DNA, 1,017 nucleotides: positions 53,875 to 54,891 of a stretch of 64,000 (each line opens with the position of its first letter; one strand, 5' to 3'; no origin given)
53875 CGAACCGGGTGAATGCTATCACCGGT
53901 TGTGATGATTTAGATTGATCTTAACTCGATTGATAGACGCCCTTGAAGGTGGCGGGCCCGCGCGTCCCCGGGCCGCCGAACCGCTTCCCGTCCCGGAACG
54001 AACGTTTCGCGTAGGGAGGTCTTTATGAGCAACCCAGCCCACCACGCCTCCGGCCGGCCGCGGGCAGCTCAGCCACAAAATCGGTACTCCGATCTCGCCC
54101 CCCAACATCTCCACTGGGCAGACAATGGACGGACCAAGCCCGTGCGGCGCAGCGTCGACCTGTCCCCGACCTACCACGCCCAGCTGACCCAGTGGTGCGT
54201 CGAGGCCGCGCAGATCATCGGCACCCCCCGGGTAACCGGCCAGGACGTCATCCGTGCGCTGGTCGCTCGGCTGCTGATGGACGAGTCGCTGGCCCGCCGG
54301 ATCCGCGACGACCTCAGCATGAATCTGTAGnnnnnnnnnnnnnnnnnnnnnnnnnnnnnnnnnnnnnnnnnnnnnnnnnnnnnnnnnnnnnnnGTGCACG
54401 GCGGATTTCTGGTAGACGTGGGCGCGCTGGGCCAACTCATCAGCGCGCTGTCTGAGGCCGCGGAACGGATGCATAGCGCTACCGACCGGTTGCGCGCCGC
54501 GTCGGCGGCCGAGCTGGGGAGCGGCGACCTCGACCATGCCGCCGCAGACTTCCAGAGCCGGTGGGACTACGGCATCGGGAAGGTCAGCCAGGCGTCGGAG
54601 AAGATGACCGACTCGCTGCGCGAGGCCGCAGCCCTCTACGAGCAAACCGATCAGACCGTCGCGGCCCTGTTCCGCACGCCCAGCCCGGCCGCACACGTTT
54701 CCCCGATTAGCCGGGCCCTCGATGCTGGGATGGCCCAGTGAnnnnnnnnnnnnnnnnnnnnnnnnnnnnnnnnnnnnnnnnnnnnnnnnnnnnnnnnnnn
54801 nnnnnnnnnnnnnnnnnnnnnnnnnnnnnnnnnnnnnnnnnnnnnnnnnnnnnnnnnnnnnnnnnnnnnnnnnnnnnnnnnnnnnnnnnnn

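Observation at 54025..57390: Orphan T7SS-style module: WXG/EspC-like protein, T7SS-signal-like protein with a glycine-zipper membrane C-terminus, and a coupled partner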

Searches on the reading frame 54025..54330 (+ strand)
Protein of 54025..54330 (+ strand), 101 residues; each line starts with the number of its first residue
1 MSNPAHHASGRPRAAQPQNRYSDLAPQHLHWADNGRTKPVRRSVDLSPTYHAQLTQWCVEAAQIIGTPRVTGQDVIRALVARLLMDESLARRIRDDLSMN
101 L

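Call 3: search_protein_families(library=pfam, proteins=[window:54025-54330:+], max_evalue=1)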
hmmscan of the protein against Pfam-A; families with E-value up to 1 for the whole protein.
window:54025-54330:+ (101 aa): 0 families

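Call 4: search_protein_families(library=ncbifam, proteins=[window:54025-54330:+], max_evalue=1)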
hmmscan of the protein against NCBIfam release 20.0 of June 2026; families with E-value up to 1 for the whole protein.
window:54025-54330:+ (101 aa): 0 families

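Call 71: search_solved_structures(query=window:54025-54327:+, max_evalue=10)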
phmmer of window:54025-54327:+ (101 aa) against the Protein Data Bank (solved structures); distinct sequences matched with E-value up to 10: 2.
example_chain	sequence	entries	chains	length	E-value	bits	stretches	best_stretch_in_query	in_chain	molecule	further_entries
2xri_A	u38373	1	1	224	0.77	13.6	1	34-90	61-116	ERI1 EXORIBONUCLEASE 3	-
7k05_A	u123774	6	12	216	0.92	13.3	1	34-90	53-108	ERI1 exoribonuclease 3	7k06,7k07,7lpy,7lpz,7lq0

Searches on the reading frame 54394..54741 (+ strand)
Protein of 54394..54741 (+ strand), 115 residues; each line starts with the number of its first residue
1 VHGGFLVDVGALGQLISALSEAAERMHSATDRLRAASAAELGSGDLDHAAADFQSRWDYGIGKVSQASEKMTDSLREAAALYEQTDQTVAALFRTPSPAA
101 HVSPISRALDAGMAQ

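Call 3: search_protein_families(library=pfam, proteins=[window:54394-54741:+], max_evalue=1)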
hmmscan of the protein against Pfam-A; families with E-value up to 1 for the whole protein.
window:54394-54741:+ (115 aa): 6 families
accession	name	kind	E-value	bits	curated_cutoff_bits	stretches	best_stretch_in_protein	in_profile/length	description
PF06013.18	WXG100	-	9e-05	23.1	27.3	1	7-87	4-86/86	Proteins of 100 residues with WXG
PF10824.14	T7SS_ESX_EspC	-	0.00029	21.7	23.5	1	7-90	7-95/100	Excreted virulence factor EspC, type VII ESX diderm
PF20072.4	DUF6468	-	0.00041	20.9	26.9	1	10-38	6-34/76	Domain of unknown function (DUF6468)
PF25547.1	WXG100_2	-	0.071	13.5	27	1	13-90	32-106/150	WXG100 like domain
PF19818.4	DUF6301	-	0.077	13.6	27.2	1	20-61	75-116/137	Family of unknown function (DUF6301)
PF18625.7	EspB_PE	-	0.098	13.6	29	1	44-88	36-76/77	ESX-1 secreted protein B PE domain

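Call 4: search_protein_families(library=ncbifam, proteins=[window:54394-54741:+], max_evalue=1)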
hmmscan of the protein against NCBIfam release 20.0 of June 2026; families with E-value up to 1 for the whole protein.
window:54394-54741:+ (115 aa): 4 families
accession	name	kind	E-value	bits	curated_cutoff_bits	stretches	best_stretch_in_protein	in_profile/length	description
TIGR03930.1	WXG100_ESAT6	subfamily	6.7e-05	23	44.85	1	7-90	4-89/90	WXG100 family type VII secretion target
NF033741.1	NlpC_p60_RipA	exception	0.01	14.9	625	1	23-103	144-224/457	NlpC/P60 family peptidoglycan endopeptidase RipA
NF052420.1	translocon_SseD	equivalog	0.031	14.4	130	1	10-89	74-152/152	type III secretion system translocon protein SseD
NF009533.0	PRK12897.1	equivalog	0.081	12.3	488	1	54-90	105-139/248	type I methionyl aminopeptidase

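Call 67: search_protein_families(library=pfam, alignment_id=A4, max_evalue=0.01)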
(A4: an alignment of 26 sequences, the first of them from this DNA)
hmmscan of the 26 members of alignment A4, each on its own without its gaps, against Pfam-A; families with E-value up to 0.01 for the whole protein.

A. member 1, seq(113 aa): 3 families
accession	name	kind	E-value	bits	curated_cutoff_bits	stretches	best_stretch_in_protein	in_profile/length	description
PF06013.18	WXG100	-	9.3e-05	23.1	27.3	1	7-87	4-86/86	Proteins of 100 residues with WXG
PF10824.14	T7SS_ESX_EspC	-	0.00027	21.7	23.5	1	7-90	7-95/100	Excreted virulence factor EspC, type VII ESX diderm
PF20072.4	DUF6468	-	0.00039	20.9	26.9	1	10-38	6-34/76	Domain of unknown function (DUF6468)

B. families by the number of members that match (of 26 scanned): 12 families
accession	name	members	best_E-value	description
PF06013.18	WXG100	11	5.6e-07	Proteins of 100 residues with WXG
PF10824.14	T7SS_ESX_EspC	8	9.8e-07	Excreted virulence factor EspC, type VII ESX diderm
PF20117.4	DUF6507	7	1.8e-05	Family of unknown function (DUF6507)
PF19840.4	DUF6317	2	8.5e-06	Family of unknown function (DUF6317)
PF20072.4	DUF6468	2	0.00039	Domain of unknown function (DUF6468)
PF04136.21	COG3_N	1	0.0008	Conserved oligomeric Golgi complex subunit 3, N-terminal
PF20379.3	DUF6674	1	0.00087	Family of unknown function (DUF6674)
PF01544.23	CorA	1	0.0017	CorA-like Mg2+ transporter protein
PF19493.4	Trypco1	1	0.0019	Trypsin-co-occurring domain 1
PF07730.19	HisKA_3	1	0.0032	Histidine kinase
PF08376.15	NIT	1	0.0084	Nitrate and nitrite sensing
PF08702.15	Fib_alpha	1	0.0089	Fibrinogen alpha/beta chain family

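Call 68: search_solved_structures(query=A4, max_evalue=1)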
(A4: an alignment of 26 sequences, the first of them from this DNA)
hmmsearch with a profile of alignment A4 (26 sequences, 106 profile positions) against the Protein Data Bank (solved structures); distinct sequences matched with E-value up to 1: 27.
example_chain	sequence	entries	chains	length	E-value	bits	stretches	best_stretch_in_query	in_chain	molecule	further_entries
7zr2_A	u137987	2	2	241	0.0033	20.9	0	12-94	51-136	Spike protein S2',Chimeric protein mimic of SARS-CoV-2 Spike HR1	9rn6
7y9n_A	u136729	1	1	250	0.0085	19.6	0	19-98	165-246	Spike protein S2',5HB-H2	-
6kos_A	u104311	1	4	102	0.015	18.8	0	62-98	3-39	SUWA (Super WA20)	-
6fia_A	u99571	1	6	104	0.05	17.1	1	4-88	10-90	LINE-1 retrotransposable element ORF1 protein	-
8a3k_UNK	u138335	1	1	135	0.052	17.1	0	10-52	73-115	sc-apCC-4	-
7saf_A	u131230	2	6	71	0.11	16.1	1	61-94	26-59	General control transcription factor GCN4/M protein chimera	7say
8gji_A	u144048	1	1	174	0.15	15.6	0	30-97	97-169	GCG binder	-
2nyk_A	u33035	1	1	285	0.21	15.1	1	33-68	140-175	M157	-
7xp9_A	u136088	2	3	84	0.24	14.9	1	23-58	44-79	RxLR effector protein Avr-vnt11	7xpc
9dec_A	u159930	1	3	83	0.27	14.8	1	60-97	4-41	D9-threaded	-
5dgo_A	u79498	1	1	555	0.31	14.6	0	59-101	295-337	Cell division control protein 45 homolog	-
9e2z_E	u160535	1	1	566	0.32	14.5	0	59-101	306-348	Cell division control protein 45 homolog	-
6xtx_E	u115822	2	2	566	0.32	14.5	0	59-101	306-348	Cell division control protein 45 homolog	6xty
7pfo_C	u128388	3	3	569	0.33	14.5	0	59-101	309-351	Cell division control protein 45 homolog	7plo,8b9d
1l4a_C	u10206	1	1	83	0.43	14.1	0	9-36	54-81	S-SNAP25 fusion protein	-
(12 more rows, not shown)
